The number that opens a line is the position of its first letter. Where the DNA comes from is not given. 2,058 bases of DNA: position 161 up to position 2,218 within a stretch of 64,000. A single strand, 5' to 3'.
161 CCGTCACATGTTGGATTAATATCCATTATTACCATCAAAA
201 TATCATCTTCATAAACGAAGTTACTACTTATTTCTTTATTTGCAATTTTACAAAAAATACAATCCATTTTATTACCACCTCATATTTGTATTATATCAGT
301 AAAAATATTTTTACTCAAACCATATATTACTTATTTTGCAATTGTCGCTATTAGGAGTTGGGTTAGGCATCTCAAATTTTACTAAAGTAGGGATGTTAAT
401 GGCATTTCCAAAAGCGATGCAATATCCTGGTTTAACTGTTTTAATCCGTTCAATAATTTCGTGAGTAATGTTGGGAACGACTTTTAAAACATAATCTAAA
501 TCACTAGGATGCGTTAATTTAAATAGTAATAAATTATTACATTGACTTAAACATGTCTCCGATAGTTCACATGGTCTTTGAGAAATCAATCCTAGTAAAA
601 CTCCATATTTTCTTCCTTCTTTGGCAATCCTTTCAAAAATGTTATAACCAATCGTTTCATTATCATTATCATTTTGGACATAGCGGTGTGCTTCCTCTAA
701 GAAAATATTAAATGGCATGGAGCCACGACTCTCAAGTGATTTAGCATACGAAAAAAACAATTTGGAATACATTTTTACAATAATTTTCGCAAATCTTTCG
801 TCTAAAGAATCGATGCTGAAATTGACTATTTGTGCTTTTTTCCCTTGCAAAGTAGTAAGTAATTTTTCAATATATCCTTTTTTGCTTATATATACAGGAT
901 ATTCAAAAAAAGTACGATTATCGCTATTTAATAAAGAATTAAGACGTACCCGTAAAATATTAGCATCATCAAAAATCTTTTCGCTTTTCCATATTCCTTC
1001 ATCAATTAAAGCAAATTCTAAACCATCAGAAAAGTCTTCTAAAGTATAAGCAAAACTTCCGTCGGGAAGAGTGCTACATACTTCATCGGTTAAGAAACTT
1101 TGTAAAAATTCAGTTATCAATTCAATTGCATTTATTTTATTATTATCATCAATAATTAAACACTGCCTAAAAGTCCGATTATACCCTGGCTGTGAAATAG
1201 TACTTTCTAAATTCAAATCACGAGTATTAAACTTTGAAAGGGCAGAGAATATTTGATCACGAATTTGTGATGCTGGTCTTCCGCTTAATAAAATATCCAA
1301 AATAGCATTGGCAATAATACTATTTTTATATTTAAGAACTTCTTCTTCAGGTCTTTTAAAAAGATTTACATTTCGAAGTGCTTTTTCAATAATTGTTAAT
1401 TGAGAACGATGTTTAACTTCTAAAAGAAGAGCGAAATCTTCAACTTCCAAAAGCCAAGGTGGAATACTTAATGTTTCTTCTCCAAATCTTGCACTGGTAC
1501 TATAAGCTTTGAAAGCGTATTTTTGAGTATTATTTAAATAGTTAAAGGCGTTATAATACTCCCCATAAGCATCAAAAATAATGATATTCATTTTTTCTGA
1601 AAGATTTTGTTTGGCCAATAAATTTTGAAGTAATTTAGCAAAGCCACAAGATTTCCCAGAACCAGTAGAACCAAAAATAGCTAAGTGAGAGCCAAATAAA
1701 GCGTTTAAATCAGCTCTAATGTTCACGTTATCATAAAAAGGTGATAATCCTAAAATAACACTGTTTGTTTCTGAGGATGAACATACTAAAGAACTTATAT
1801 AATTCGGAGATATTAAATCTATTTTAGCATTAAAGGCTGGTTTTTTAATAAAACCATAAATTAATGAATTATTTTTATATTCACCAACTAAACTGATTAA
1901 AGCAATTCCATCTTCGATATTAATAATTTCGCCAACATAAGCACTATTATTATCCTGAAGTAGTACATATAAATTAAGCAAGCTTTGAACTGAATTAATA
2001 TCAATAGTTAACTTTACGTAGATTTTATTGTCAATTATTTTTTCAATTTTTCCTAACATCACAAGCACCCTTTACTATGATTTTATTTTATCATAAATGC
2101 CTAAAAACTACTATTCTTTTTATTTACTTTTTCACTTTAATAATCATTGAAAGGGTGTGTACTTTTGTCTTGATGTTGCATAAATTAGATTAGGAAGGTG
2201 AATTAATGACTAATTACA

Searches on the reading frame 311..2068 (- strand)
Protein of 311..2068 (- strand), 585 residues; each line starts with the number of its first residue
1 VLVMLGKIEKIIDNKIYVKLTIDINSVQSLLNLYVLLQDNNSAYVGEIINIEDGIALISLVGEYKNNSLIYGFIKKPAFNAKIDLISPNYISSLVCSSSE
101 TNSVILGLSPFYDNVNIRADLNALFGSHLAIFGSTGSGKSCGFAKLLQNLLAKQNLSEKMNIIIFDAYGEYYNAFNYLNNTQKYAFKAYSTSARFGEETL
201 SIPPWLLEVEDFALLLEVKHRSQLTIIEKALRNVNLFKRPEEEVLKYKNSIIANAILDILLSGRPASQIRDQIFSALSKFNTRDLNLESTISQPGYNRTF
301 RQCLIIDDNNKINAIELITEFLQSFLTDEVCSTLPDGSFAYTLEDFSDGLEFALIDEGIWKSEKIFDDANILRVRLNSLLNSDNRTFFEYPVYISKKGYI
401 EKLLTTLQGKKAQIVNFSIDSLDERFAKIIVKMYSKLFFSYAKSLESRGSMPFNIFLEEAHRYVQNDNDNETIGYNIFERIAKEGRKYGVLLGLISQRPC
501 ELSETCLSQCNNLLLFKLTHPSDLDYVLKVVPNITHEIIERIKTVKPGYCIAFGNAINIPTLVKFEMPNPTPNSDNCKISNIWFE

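Call 32: find_encoding_contigs(protein=window:311-2068:-, flank=10000, max_places=3)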
Protein window:311-2068:- (585 aa): no gene with exactly this product is on record in the collection.
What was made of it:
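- Tried and rejected: The first ORF of the window is not on record (call 32), so I could not extend the 5' side.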
